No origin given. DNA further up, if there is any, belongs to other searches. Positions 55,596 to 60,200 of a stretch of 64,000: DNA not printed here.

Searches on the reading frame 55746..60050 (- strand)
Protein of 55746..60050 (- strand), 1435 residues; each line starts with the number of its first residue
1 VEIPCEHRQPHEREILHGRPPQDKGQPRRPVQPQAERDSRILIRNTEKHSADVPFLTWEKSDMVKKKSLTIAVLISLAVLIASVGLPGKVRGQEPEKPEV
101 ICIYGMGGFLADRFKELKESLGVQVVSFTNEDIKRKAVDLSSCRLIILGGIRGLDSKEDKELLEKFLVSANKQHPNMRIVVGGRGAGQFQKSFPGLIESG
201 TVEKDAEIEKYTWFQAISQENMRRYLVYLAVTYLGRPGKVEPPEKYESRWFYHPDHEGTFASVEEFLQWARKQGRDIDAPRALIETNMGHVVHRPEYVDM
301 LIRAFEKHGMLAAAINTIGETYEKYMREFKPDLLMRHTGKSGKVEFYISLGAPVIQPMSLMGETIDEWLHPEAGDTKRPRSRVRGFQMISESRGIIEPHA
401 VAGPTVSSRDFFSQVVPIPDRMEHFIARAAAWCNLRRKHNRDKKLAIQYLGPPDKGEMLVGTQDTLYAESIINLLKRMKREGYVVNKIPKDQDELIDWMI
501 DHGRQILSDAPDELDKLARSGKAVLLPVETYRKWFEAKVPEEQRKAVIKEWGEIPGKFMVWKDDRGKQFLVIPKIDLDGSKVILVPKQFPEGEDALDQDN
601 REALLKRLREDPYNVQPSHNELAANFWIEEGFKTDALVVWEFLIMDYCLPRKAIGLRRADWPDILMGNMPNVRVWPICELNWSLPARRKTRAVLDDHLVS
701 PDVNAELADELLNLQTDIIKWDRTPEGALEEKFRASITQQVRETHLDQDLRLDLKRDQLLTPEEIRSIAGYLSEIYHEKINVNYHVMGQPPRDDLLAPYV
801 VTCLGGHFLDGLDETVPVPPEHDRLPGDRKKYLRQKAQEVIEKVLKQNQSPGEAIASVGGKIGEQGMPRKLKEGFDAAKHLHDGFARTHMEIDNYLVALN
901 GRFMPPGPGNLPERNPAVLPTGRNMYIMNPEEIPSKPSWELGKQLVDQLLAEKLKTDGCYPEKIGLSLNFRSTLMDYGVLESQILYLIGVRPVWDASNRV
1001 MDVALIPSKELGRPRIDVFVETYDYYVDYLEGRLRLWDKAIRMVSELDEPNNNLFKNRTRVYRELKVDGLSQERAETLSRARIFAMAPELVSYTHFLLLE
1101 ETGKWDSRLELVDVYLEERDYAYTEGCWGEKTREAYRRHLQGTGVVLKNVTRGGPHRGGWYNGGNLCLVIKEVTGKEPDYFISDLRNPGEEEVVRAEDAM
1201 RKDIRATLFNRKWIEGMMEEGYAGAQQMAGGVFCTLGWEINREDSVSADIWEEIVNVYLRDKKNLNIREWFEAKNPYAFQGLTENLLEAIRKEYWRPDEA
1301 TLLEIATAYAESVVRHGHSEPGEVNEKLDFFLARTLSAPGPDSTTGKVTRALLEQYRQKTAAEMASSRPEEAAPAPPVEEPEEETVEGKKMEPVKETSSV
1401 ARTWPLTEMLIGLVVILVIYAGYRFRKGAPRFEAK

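Call 9: search_protein_families(library=pfam, proteins=[window:55746-60050:-])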
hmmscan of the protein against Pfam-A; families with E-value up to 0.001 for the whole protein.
window:55746-60050:- (1435 aa): 1 family
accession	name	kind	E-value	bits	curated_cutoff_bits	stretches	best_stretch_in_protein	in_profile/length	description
PF02514.21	CobN-Mg_chel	-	3.8e-216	720.8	24.5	1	213-1301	3-1089/1090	CobN/Magnesium Chelatase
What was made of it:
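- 55743..59864 (-): CobN-family protein, 1373 aa, HmuS-like. PF02514, E 4e-216 (call 9).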

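Call 15: find_related_loci(query=window:55746-60050:-, collection=genome_contigs, flank=6000)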
Query window:55746-60050:- (1435 aa) in genome_contigs; peptide patterns used: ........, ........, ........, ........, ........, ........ (x = any residue, [..] = any of these).
59 stretches matched a pattern; 37 encode a relative of the query (tblastn E <= 1e-3); 37 distinct loci.
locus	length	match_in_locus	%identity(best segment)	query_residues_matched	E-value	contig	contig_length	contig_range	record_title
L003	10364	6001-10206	28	59-1432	2e-147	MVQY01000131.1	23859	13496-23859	MAG: Methanobacterium sp. PtaU1.Bin097 A4E26_contig000131, whole genome shotgun sequence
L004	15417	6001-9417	29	219-1344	6e-137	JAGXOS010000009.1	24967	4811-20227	Methanomicrobia archaeon LH_S14 NODE_9_length_24967_cov_13.073338, whole genome shotgun sequence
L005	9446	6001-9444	29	200-1345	1e-136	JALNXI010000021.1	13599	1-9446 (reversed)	MAG: Methanoculleus sp. isolate SO_2017_CLC bin 102 scaffold_6975_c1_PH3_2017, whole genome shotgun sequence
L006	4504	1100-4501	29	218-1351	5e-138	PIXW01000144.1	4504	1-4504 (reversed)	MAG: ANME-2 cluster archaeon isolate WYZ-LMO14 WYZ-LMO14_contig215075, whole genome shotgun sequence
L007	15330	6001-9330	30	240-1339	4e-135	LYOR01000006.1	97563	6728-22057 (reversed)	MAG: Candidatus Syntrophoarchaeum butanivorans isolate BOX1 BOX1_11reassembly_contig06, whole genome shotgun sequence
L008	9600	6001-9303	29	206-1317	3e-134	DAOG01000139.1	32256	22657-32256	MAG TPA_asm: Methanosaeta sp. UBA204 UBA204_contig_4278, whole genome shotgun sequence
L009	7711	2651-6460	27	206-1427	3e-133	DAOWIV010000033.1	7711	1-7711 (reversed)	MAG TPA_asm: Methanosarcinales archaeon isolate CSMAG_2052 CSMAG_2052_k141_105881_length_7711_cov_52.0000, whole genome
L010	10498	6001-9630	29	184-1400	3e-132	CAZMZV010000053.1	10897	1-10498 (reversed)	MAG TPA_asm: uncultured Methanotrichaceae archaeon isolate binchicken_co193_82 genome assembly, contig: NODE_3130_length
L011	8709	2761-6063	29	206-1317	2e-131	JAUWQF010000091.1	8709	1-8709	MAG: Methanothrix sp. isolate CSMAG_2495 CSMAG_2495_k141_976366_length_8709_cov_12.8144, whole genome shotgun sequence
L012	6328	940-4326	29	183-1317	7e-130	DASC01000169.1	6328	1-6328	MAG TPA_asm: Methanosarcinales archaeon UBA203 UBA203_contig_32591, whole genome shotgun sequence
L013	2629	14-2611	31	425-1302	2e-132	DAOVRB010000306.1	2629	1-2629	MAG TPA_asm: Methanomicrobiaceae archaeon isolate CSMAG_1590 CSMAG_1590_k141_2447458_length_2629_cov_26.0000, whole geno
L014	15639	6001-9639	29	218-1423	1e-122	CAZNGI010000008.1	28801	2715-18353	MAG TPA_asm: uncultured Methanotrichaceae archaeon isolate SRP178699_co2_292 genome assembly, contig: NODE_852_length_28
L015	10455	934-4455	28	220-1398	1e-122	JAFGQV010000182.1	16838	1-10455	MAG: Methanosarcinaceae archaeon isolate Zod_Metabat.786 k87_14073123, whole genome shotgun sequence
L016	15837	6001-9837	28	183-1427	2e-123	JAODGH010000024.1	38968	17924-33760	MAG: Methanosarcinales archaeon isolate INS_M10_B59-AMOR_5b 1-CGB6-2_contig_6555, whole genome shotgun sequence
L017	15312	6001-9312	30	205-1306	3e-121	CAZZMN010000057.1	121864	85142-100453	MAG TPA_asm: uncultured archaeon isolate binchicken_co25_50 genome assembly, contig: k141_71787, whole genome shotgun se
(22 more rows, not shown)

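Call 16: find_homologous_proteins(query=window:55746-60050:-, max_evalue=1e-50)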
Query window:55746-60050:- (1435 aa): 16 proteins with E <= 1e-50 among 8000 candidates.
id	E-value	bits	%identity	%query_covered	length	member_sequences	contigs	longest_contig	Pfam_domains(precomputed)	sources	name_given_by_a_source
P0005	0.0e+0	3183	100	96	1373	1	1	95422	PF02514.22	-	-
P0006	0.0e+0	2055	66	94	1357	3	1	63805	PF02514.22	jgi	jgi:cobaltochelatase CobN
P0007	0.0e+0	2011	63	95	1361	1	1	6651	PF02514.22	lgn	-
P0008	0.0e+0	1977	65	93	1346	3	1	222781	PF02514.22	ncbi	-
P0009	0.0e+0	1962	67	87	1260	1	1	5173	PF02514.22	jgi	jgi:cobaltochelatase CobN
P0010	0.0e+0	1948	62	95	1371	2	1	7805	PF02514.22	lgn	-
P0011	0.0e+0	1936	63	92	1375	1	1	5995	PF02514.22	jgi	jgi:cobaltochelatase CobN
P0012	0.0e+0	1586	60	80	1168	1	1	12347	PF02514.22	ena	-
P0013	0.0e+0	1081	61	55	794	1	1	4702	PF02514.22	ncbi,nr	ncbi:MAG: cobaltochelatase subunit CobN, partial [Planctomycetota bacterium]|nr:cobaltochelatase sub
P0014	1.7e-268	912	39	85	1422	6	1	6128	PF02514.22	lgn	-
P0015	4.3e-169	583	38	33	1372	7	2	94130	PF02514.22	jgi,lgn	jgi:cobaltochelatase CobN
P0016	3.1e-112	394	28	84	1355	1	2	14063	PF02514.22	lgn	-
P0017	2.8e-82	295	25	80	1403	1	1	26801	PF02514.22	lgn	-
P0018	6.1e-77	277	26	76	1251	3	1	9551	PF02514.22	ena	-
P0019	6.8e-55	204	29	29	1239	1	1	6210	PF02514.22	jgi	jgi:cobaltochelatase CobN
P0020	2.8e-52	196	24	61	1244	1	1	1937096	PF02514.22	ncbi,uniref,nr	ncbi:cobaltochelatase subunit CobN [Prochlorococcus sp. MIT 1341]|uniref:cobaltochelatase subunit Co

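Call 17: find_encoding_contigs(protein=P0006, flank=6000, max_places=3)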
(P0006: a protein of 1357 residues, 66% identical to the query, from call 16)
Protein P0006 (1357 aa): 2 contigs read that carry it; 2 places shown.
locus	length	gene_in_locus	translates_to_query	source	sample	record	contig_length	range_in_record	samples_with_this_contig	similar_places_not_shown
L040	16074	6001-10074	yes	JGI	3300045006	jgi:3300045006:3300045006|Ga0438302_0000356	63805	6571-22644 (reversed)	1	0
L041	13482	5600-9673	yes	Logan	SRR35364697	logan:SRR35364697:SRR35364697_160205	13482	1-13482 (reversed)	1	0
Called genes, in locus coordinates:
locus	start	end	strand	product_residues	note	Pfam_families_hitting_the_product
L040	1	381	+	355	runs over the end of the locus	PF01384:PHO4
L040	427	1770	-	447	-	PF13490:zf-HC2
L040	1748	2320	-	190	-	PF04542:Sigma70_r2, PF08281:Sigma70_r4_2, PF04545:Sigma70_r4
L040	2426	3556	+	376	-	PF13243:SQHop_cyclase_C (faint)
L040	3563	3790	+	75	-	-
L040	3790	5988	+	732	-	PF07715:Plug, PF00593:TonB_dep_Rec_b-barrel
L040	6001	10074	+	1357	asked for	PF02514:CobN-Mg_chel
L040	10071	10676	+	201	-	PF01618:MotA_ExbB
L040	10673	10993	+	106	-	PF09919:DUF2149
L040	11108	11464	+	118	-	PF13560:HTH_31 (faint), PF01381:HTH_3 (weak)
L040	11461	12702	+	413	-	PF13657:Couple_hipA, PF07804:HipA_C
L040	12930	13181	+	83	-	-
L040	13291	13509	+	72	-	PF15919:HicB_lk_antitox (weak)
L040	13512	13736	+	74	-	PF07927:HicA_toxin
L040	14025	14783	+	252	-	PF01784:DUF34_NIF3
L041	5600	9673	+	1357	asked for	PF02514:CobN-Mg_chel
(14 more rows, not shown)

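Call 18: find_encoding_contigs(protein=P0008, flank=6000, max_places=3)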
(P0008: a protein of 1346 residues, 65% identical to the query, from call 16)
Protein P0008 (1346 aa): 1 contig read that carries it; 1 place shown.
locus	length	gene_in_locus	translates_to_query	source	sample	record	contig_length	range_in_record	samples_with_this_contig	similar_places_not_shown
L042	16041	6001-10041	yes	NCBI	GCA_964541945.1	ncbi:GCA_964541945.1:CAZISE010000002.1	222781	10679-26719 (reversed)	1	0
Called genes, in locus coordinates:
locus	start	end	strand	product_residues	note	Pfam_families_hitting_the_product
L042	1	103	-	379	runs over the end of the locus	PF16697:Yop-YscD_cpl (faint), PF00498:FHA (weak), PF13828:DUF4190 (weak)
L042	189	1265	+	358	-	-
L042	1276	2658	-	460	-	PF00072:Response_reg, PF00158:Sigma54_activat, PF01078:Mg_chelatase (faint), PF14532:Sigma54_activ_2, PF00004:AAA (weak), PF07728:AAA_5, PF25601:AAA_lid_14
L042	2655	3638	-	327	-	PF00512:HisKA (weak), PF02518:HATPase_c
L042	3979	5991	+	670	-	PF07715:Plug, PF00593:TonB_dep_Rec_b-barrel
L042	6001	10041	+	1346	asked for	PF02514:CobN-Mg_chel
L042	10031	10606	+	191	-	PF01618:MotA_ExbB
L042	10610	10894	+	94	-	PF09919:DUF2149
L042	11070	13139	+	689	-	PF07715:Plug, PF00593:TonB_dep_Rec_b-barrel, PF14905:OMP_b-brl_3 (weak)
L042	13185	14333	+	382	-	PF13243:SQHop_cyclase_C (weak)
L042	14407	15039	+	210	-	PF13407:Peripla_BP_4 (weak)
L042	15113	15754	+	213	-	-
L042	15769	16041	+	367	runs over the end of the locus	PF01408:GFO_IDH_MocA, PF02894:GFO_IDH_MocA_C, PF22725:GFO_IDH_MocA_C3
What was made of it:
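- On Sigma-54-dependent promoter: The related locus L042 has a divergent sigma-54 activator two-component pair (call 18).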

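Call 19: find_encoding_contigs(protein=P0010, flank=6000, max_places=3)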
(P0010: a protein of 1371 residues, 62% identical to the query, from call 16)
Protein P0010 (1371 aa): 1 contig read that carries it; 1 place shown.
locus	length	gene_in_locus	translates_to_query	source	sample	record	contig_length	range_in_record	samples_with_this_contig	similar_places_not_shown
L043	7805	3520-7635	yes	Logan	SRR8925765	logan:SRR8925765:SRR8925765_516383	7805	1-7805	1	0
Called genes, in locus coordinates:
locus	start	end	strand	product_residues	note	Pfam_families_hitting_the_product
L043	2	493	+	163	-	?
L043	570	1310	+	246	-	PF03544:TonB_C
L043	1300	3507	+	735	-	PF07715:Plug, PF00593:TonB_dep_Rec_b-barrel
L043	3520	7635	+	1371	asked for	PF02514:CobN-Mg_chel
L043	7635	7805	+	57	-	?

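Call 20: find_encoding_contigs(protein=P0012, flank=6000, max_places=3)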
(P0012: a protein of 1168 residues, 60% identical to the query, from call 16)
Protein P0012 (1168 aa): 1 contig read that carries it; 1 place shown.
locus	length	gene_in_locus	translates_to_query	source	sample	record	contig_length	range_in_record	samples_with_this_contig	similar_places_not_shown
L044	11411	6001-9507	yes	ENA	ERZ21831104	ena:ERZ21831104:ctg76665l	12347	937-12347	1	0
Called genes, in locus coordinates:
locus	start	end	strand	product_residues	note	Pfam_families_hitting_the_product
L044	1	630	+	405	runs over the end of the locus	PF12161:HsdM_N, PF02384:N6_Mtase, PF05175:MTS (faint), PF07669:Eco57I (faint)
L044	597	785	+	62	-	-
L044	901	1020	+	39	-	-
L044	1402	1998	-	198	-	PF00072:Response_reg, PF02954:HTH_8, PF13384:HTH_23 (weak), PF13518:HTH_28 (weak), PF13556:HTH_30 (weak)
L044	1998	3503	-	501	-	PF00672:HAMP, PF00512:HisKA, PF02518:HATPase_c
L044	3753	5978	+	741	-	PF07715:Plug, PF00593:TonB_dep_Rec_b-barrel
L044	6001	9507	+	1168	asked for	PF02514:CobN-Mg_chel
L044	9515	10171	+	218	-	PF02514:CobN-Mg_chel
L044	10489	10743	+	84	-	PF01618:MotA_ExbB (weak)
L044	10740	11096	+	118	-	PF09919:DUF2149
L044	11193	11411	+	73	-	?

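Call 41: find_encoding_contigs(protein=P0007, flank=6000, max_places=3)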
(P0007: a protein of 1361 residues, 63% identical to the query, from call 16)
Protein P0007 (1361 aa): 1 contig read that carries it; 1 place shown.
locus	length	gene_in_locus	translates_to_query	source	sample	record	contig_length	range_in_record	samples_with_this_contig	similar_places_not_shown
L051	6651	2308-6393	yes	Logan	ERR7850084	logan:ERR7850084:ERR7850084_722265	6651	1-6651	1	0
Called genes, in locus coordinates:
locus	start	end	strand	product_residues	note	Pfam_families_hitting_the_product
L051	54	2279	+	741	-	PF07715:Plug, PF00593:TonB_dep_Rec_b-barrel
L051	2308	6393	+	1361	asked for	PF02514:CobN-Mg_chel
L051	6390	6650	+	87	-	?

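Call 42: find_encoding_contigs(protein=P0015, flank=6000, max_places=3)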
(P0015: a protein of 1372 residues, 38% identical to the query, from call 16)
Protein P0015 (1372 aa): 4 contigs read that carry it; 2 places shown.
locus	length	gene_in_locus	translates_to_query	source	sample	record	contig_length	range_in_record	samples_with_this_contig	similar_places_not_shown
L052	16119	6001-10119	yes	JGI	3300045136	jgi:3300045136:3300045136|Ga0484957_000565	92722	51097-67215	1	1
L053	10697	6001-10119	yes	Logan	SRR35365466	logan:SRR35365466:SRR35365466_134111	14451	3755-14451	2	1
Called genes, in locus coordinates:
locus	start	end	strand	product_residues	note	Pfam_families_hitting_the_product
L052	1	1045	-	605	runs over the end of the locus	PF06580:His_kinase, PF02518:HATPase_c (weak)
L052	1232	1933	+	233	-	PF00005:ABC_tran, PF13304:AAA_21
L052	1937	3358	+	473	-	PF12679:ABC2_membrane_2, PF12698:ABC2_membrane_3, PF12730:ABC2_membrane_4 (weak), PF12040:DUF3526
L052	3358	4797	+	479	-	PF12679:ABC2_membrane_2, PF12698:ABC2_membrane_3, PF12040:DUF3526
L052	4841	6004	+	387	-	PF01618:MotA_ExbB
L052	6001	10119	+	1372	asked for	PF02514:CobN-Mg_chel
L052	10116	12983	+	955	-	PF13620:CarboxypepD_reg, PF25183:OMP_b-brl_4, PF00593:TonB_dep_Rec_b-barrel, PF25183:OMP_b-brl_4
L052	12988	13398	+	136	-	PF09919:DUF2149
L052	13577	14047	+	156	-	-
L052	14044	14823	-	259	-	PF00561:Abhydrolase_1, PF00975:Thioesterase (faint), PF12146:Hydrolase_4 (weak), PF12697:Abhydrolase_6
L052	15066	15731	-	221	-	PF00923:TAL_FSA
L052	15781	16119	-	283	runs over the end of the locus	-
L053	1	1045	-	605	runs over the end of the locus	PF06580:His_kinase, PF02518:HATPase_c (weak)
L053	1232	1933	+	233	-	PF00005:ABC_tran, PF13304:AAA_21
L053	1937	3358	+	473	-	PF12679:ABC2_membrane_2, PF12698:ABC2_membrane_3, PF12730:ABC2_membrane_4 (weak), PF12040:DUF3526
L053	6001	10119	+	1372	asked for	PF02514:CobN-Mg_chel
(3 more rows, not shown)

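Call 52: search_solved_structures(query=window:55746-59864:-, max_evalue=1e-10)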
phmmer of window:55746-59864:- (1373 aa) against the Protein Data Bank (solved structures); distinct sequences matched with E-value up to 1e-10: 10.
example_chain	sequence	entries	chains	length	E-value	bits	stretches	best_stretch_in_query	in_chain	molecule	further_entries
9d26_A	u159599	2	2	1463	1.3e-106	360.8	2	828-1273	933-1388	HmuS heme dechelatase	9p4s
7c6o_A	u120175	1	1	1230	6.2e-80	272.4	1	281-1235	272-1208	Cobalamin biosynthesis protein CobN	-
6ytn_AAA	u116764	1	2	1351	1.3e-75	258.1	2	829-1249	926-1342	Mg-chelatase subunit ChlH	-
4zhj_A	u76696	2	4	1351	9.9e-74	251.9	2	829-1249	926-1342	Mg-chelatase subunit ChlH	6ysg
6ytj_AAA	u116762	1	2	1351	1.2e-73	251.6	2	829-1249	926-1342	Mg-chelatase subunit ChlH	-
6yt0_B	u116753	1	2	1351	1.4e-73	251.4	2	829-1249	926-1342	Mg-chelatase subunit ChlH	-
9uk9_A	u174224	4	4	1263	3.8e-66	226.8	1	828-1237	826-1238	Cobaltochelatase subunit CobN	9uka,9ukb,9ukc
6ys9_A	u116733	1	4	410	1.2e-46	162.2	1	854-1249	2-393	Magnesium-protoporphyrin methyltransferase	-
5ewu_A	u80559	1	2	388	2.3e-39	138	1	871-1247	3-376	Magnesium-chelatase subunit ChlH, chloroplastic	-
9fpc_A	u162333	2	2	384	3.9e-38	133.9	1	870-1236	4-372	Cobn protein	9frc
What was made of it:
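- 55743..59864 (-): Best solved relative is HmuS heme dechelatase 9d26 (E 1.3e-106), ahead of CobN 7c6o (6e-80) and ChlH (call 52).
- On hmu heme-uptake operon (HmuYRSTUV): The best PDB relative is HmuS 9d26, E 1.3e-106, ahead of CobN and ChlH (call 52).
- The context is apt: a receptor plus an HmuS-like dechelatase (calls 9, 52).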

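Call 53: search_protein_families(library=ncbifam, proteins=[window:55746-59864:-], max_evalue=0.001)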
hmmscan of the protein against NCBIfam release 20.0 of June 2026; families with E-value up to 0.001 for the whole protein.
window:55746-59864:- (1373 aa): 9 families
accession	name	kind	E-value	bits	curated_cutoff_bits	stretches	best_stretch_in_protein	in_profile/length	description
NF004644.0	PRK05989.2-2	equivalog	7.1e-168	560.8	1248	1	139-1366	113-1281/1289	cobaltochelatase subunit CobN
NF004645.0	PRK05989.2-3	equivalog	1.8e-164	549.2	1619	2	143-1074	333-1240/1597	cobaltochelatase subunit CobN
NF004646.0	PRK05989.2-4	equivalog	8.2e-124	414.4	1468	3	771-1249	758-1235/1277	cobaltochelatase subunit CobN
TIGR02025.1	BchH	equivalog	2.4e-121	406.4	829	1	148-1249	166-1263/1271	magnesium chelatase subunit H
NF009140.0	PRK12493.1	equivalog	4.8e-119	399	1300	2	813-1249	873-1301/1313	magnesium chelatase subunit H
TIGR02257.1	cobalto_cobN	equivalog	4.6e-103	346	822.05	2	763-1240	760-1213/1226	cobaltochelatase subunit CobN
NF004643.0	PRK05989.2-1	equivalog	9.8e-88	295.2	1926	1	280-1249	241-1152/1184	cobaltochelatase subunit CobN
NF008973.0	PRK12321.1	equivalog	5.3e-72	243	1235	1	134-1241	124-1095/1105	cobaltochelatase subunit CobN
NF009942.0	PRK13405.1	equivalog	8.7e-72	242.2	1166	2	820-1246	811-1230/1245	magnesium chelatase subunit H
